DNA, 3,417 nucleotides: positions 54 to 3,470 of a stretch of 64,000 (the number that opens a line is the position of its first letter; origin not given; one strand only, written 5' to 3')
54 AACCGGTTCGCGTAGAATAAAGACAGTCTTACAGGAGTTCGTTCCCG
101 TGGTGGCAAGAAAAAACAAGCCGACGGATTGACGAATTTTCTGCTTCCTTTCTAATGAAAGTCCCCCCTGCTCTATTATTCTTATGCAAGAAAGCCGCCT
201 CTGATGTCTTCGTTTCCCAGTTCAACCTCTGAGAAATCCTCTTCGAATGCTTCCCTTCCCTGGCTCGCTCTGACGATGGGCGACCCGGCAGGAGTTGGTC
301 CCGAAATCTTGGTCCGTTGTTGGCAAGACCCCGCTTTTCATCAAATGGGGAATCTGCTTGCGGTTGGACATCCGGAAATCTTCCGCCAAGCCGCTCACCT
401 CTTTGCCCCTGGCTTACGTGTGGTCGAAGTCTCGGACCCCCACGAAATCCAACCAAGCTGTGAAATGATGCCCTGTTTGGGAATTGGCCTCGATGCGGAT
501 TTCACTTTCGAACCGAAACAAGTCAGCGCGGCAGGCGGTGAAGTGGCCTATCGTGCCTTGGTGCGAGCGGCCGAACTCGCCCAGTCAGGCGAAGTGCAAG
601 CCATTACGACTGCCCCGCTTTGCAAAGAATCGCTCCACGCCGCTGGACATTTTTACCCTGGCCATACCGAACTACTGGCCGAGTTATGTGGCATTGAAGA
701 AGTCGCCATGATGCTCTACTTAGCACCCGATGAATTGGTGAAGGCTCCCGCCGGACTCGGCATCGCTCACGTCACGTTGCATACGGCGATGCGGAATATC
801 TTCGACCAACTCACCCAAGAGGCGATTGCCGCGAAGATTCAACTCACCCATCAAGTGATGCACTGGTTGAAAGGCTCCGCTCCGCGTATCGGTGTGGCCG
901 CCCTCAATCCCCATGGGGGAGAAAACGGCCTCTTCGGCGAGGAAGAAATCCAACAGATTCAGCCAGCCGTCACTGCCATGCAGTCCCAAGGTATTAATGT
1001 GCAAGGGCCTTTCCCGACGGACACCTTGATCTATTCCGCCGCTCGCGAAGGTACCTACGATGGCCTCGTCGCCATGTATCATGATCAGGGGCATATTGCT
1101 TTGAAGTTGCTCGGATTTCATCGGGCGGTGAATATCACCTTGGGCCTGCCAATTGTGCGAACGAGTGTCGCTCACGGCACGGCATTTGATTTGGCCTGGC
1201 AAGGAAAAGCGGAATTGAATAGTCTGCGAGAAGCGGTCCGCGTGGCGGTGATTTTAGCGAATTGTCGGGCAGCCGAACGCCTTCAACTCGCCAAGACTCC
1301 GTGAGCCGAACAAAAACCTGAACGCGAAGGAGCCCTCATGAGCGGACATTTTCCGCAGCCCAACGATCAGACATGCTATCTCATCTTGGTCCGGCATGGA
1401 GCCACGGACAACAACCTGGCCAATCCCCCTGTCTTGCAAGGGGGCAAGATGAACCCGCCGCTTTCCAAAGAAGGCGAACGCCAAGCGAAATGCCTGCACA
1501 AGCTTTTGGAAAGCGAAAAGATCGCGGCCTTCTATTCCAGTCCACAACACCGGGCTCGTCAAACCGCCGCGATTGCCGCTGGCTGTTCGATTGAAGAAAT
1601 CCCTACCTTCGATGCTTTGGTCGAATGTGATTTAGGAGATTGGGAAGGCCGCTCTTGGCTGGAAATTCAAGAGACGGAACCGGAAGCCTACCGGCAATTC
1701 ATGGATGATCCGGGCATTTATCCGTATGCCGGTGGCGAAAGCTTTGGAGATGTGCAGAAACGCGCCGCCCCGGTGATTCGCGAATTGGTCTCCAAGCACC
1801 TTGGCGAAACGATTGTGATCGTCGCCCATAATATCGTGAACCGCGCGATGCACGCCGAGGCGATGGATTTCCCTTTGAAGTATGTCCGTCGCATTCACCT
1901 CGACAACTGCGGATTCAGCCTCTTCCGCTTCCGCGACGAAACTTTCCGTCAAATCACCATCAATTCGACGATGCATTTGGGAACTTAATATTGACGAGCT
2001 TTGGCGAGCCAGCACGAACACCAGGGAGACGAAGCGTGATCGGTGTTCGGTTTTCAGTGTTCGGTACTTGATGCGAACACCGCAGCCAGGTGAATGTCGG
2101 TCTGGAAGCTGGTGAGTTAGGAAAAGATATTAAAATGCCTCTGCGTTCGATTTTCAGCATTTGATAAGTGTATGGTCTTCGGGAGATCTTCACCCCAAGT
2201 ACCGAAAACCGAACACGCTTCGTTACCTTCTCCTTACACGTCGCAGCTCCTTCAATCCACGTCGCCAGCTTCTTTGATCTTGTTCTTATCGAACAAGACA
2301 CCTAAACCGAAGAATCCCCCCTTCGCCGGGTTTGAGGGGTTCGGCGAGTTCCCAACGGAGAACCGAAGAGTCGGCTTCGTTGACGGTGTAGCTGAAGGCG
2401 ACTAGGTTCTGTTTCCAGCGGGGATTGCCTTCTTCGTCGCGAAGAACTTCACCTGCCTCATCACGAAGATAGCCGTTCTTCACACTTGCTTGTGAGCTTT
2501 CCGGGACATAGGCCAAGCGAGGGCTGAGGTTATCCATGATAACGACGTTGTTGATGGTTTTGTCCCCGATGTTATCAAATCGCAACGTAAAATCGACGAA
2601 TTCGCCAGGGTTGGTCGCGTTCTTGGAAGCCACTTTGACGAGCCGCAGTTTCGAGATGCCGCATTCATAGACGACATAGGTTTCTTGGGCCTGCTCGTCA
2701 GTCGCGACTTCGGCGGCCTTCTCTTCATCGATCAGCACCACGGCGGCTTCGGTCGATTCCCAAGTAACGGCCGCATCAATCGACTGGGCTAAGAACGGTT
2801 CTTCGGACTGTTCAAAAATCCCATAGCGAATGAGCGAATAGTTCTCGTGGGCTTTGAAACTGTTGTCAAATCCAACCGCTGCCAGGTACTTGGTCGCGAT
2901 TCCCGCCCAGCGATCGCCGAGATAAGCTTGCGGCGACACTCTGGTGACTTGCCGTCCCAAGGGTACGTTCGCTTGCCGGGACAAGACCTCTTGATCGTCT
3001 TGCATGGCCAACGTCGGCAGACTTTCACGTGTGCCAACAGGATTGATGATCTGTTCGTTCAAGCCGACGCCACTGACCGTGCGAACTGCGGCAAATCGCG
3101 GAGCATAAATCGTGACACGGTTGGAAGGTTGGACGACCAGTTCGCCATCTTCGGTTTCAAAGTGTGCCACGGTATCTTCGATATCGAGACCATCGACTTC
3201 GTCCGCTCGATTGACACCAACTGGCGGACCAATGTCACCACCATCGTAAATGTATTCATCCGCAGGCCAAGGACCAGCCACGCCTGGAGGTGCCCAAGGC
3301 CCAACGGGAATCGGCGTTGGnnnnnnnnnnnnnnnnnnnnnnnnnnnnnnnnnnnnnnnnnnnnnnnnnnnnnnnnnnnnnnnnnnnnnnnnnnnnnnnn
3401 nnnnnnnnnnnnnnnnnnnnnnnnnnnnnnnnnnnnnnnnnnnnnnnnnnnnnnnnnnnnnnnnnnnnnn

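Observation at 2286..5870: Three-gene minus-strand operon of secreted Pro/Gly/Met-rich proteins, including a tandem paralog pair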

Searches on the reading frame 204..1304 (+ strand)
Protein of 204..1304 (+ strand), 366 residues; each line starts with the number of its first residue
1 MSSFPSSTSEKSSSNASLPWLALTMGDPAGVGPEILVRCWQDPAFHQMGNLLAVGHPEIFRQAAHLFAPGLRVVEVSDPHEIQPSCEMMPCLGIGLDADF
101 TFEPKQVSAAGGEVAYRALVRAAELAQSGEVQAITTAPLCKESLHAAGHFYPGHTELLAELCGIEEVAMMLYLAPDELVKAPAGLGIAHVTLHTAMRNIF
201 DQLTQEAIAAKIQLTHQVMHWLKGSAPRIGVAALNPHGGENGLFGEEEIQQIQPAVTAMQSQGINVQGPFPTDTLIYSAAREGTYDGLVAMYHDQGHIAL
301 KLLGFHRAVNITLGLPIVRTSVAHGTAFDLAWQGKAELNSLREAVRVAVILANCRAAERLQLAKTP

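Call 15: search_protein_families(library=pfam, proteins=[window:204-1304:+], max_evalue=0.1)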
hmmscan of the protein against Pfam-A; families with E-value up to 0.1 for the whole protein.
window:204-1304:+ (366 aa): 1 family
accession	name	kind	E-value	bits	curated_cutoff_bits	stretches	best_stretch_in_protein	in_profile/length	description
PF04166.17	PdxA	-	1.6e-93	313.7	27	1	50-348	4-286/286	Pyridoxal phosphate biosynthetic protein PdxA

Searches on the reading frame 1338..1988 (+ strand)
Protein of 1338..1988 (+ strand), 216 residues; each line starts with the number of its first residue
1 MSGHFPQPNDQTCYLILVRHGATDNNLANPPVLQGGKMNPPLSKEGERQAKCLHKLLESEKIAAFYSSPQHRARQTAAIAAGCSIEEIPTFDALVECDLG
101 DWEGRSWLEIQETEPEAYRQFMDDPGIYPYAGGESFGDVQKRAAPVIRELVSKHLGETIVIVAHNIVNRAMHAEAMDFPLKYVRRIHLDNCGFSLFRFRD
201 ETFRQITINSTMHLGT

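Call 15: search_protein_families(library=pfam, proteins=[window:1338-1988:+], max_evalue=0.1)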
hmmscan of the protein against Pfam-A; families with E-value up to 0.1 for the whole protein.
window:1338-1988:+ (216 aa): 1 family
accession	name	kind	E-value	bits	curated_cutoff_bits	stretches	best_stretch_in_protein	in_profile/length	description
PF00300.27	His_Phos_1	-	1.1e-53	182.2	21.7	1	15-210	1-193/194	Histidine phosphatase superfamily (branch 1)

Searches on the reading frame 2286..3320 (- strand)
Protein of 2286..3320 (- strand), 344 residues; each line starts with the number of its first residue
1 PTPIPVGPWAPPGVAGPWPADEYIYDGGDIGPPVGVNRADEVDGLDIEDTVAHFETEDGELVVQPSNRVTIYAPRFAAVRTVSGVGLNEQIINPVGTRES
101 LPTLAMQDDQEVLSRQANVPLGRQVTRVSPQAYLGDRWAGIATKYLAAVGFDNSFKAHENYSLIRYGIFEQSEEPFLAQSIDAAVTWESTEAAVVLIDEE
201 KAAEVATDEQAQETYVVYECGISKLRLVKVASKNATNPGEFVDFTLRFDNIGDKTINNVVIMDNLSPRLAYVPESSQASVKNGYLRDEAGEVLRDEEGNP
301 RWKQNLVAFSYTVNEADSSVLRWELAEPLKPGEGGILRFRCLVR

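Call 49: search_solved_structures(query=window:2286-3320:-, max_evalue=10, show_alignments=2)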
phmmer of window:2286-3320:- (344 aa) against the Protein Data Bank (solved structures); distinct sequences matched with E-value up to 10: 0.
